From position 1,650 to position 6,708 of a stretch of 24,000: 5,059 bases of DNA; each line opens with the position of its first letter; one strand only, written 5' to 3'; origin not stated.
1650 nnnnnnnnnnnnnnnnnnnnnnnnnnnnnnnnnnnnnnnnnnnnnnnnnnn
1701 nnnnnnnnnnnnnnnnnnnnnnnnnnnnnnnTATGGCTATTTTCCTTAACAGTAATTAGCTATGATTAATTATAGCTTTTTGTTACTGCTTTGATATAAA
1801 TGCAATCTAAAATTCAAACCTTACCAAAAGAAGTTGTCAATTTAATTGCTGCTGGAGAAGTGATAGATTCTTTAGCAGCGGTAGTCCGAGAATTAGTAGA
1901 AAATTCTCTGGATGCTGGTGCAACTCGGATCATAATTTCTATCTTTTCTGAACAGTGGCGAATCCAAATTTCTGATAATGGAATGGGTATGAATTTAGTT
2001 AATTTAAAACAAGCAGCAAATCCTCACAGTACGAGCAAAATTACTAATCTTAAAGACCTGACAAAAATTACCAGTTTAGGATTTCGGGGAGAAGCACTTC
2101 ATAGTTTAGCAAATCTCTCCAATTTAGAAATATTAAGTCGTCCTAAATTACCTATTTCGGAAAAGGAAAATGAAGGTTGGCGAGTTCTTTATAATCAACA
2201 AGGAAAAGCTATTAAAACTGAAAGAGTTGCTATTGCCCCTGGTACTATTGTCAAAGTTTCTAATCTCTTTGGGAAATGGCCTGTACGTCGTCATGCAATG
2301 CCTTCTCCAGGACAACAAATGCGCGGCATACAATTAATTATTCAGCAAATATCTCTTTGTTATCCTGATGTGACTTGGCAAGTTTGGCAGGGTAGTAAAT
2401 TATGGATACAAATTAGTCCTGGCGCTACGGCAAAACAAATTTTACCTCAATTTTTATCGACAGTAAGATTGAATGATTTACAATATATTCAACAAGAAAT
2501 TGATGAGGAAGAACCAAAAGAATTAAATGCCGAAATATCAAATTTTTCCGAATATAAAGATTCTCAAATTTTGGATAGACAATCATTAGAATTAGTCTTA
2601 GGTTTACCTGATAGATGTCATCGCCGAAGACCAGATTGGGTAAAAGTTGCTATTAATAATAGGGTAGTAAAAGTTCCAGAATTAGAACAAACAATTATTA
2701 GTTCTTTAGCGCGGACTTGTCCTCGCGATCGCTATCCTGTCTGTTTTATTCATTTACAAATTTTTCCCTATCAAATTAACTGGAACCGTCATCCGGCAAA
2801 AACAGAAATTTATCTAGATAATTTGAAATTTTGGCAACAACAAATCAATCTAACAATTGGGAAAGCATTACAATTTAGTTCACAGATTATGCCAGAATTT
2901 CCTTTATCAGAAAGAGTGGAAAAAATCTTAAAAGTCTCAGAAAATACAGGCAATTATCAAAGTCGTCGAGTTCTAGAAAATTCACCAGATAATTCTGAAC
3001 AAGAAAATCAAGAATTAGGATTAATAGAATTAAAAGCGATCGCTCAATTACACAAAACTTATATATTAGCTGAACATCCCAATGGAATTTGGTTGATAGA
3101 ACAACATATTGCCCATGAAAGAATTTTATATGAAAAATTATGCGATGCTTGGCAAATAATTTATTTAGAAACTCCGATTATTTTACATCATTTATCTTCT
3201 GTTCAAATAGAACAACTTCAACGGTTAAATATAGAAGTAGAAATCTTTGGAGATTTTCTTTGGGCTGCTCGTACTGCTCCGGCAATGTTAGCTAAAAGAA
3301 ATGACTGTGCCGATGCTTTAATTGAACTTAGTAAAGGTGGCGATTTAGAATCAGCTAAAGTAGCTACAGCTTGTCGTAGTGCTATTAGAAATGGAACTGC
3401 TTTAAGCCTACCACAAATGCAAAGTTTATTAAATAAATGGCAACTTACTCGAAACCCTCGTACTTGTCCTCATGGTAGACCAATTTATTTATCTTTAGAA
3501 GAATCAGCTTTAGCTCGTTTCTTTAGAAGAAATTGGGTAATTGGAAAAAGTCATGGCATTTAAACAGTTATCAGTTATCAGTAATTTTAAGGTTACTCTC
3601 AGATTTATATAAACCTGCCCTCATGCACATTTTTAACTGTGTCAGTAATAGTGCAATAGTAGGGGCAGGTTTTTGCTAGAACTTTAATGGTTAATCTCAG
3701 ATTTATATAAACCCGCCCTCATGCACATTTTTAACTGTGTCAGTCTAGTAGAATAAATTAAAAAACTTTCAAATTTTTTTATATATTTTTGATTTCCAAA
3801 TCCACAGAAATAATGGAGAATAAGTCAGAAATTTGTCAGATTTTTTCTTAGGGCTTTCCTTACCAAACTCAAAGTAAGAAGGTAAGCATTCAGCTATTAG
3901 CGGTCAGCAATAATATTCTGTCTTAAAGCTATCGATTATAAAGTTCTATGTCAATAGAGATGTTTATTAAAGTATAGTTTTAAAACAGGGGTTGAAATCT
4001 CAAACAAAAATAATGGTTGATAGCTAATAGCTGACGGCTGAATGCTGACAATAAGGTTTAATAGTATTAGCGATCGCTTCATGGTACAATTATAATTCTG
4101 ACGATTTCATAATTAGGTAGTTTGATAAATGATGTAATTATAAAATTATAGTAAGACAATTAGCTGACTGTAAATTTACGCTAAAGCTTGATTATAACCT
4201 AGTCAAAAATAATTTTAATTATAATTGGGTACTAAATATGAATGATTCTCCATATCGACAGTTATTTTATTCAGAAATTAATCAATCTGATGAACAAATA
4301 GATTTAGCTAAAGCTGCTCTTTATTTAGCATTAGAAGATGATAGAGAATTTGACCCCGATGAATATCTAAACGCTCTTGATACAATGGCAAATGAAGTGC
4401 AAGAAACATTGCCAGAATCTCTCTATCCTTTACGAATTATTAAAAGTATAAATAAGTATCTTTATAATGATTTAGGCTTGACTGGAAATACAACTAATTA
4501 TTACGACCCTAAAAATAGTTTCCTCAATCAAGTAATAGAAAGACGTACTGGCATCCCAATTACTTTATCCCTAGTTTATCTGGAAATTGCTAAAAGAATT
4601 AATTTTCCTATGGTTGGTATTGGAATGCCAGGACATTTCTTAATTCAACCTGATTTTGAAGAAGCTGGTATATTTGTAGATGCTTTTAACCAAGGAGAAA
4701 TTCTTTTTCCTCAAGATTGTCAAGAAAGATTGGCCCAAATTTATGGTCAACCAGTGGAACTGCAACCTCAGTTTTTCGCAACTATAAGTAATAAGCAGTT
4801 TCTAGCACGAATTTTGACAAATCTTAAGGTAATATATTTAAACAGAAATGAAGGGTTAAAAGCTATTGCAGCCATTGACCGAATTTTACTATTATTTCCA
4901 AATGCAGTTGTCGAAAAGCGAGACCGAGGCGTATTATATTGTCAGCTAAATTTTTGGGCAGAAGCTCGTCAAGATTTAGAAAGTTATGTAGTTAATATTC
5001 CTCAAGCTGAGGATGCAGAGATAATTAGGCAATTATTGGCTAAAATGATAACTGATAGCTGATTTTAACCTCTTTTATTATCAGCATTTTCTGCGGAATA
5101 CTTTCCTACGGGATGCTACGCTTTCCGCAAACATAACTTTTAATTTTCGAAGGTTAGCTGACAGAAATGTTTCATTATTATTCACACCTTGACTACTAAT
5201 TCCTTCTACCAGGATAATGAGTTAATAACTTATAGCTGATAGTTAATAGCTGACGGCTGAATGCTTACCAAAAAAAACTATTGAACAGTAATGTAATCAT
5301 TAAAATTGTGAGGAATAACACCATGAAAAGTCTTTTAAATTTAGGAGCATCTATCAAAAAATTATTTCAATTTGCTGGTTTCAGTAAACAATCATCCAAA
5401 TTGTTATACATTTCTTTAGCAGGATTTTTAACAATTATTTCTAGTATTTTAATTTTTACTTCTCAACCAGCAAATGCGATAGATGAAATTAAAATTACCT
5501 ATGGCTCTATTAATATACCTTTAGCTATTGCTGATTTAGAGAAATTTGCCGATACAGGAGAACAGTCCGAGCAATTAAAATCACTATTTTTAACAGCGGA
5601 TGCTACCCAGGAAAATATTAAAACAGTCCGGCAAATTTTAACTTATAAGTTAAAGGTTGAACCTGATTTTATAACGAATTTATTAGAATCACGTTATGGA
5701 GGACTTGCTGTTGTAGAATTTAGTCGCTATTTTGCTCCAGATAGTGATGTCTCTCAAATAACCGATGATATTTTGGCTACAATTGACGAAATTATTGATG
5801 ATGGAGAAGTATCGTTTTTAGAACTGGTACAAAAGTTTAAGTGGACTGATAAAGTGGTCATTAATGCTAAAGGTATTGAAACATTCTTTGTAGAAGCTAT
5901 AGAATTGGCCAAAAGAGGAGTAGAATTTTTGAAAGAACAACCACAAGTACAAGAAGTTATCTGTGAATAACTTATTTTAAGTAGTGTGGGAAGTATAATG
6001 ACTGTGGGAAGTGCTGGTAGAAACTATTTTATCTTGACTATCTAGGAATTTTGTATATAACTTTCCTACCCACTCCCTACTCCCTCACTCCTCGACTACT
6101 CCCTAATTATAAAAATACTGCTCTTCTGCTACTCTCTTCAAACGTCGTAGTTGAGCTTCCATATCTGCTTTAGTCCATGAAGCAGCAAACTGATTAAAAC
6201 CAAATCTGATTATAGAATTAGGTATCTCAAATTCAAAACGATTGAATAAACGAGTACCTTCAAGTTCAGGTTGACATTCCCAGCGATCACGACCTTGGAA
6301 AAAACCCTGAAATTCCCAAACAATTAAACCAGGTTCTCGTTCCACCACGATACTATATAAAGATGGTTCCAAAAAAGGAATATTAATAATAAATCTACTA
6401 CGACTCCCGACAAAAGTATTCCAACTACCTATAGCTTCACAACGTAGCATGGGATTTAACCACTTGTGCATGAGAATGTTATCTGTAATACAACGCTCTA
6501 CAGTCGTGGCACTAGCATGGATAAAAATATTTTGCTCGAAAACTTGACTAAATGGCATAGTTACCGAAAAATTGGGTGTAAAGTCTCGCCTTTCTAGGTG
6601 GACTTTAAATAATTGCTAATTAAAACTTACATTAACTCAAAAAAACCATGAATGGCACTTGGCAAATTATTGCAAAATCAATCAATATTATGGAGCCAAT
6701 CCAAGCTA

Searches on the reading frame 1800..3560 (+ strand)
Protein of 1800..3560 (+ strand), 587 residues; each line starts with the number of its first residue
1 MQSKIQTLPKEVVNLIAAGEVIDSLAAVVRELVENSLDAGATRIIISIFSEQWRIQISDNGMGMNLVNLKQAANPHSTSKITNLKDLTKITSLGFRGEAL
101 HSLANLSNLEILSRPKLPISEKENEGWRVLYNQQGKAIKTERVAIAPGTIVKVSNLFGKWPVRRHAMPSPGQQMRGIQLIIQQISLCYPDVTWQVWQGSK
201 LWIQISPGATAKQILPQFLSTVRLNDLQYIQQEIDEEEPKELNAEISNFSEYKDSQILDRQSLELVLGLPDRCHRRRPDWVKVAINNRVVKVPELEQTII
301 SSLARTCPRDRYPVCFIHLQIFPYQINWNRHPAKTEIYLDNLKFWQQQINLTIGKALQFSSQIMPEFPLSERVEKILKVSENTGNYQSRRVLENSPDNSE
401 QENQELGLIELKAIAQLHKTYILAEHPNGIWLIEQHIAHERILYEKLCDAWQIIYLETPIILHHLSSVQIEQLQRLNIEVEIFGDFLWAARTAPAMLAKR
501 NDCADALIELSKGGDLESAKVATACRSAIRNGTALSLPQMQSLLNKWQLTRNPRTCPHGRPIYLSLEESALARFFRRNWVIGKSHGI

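Call 32: search_protein_families(library=pfam, proteins=[window:1800-3560:+])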
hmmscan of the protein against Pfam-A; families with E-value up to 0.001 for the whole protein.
window:1800-3560:+ (587 aa): 4 families
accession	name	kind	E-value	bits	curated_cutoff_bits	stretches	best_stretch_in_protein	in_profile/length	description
PF01119.25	DNA_mis_repair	-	3.2e-20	72.4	26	1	261-357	23-118/119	DNA mismatch repair protein, C-terminal domain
PF08676.16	MutL_C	-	2.4e-14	53.7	25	1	414-534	1-141/142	MutL C terminal dimerisation domain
PF13589.12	HATPase_c_3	-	5.3e-10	39.9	25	1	25-120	3-99/137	Histidine kinase-, DNA gyrase B-, and HSP90-like ATPase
PF02518.31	HATPase_c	-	3.1e-06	28.1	26.4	1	22-78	3-63/111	Histidine kinase-, DNA gyrase B-, and HSP90-like ATPase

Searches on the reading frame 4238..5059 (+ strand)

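Call 32: search_protein_families(library=pfam, proteins=[window:4238-5059:+])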
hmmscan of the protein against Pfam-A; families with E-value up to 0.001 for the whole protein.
window:4238-5059:+ (274 aa): 2 families
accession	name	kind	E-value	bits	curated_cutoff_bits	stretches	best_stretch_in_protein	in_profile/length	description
PF13369.12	Transglut_core2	-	5.4e-56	188.8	23.5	1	42-193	2-154/155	Transglutaminase-like superfamily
PF13371.12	TPR_9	-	1.2e-18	67.3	35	1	196-268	1-73/73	Tetratricopeptide repeat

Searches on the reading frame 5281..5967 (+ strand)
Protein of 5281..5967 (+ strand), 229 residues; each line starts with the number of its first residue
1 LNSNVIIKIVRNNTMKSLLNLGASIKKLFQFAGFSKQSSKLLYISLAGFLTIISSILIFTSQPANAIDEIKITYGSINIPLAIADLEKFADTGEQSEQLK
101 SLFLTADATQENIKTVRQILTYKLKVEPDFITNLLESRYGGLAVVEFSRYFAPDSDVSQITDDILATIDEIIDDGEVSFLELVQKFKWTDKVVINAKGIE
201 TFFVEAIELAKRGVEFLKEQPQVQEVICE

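Call 32: search_protein_families(library=pfam, proteins=[window:5281-5967:+])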
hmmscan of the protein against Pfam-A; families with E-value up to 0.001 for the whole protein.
window:5281-5967:+ (229 aa): 1 family
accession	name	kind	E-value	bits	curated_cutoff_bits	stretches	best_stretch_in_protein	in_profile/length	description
PF07176.17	DUF1400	-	5.6e-15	56.2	23.4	1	68-186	3-119/127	Alpha/beta hydrolase of unknown function (DUF1400)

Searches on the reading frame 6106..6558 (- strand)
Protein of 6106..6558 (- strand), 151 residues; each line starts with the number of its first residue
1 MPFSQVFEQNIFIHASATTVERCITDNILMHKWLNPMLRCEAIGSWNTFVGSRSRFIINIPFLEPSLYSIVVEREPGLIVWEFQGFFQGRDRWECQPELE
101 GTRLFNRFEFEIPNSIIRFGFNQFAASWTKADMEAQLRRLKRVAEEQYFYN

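Call 32: search_protein_families(library=pfam, proteins=[window:6106-6558:-])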
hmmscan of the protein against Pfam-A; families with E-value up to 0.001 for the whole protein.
window:6106-6558:- (151 aa): 1 family
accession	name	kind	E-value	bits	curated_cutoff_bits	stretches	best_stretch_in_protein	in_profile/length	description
PF10604.15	Polyketide_cyc2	-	7.3e-21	75.4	27.4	1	6-145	3-142/142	Polyketide cyclase / dehydrase and lipid transport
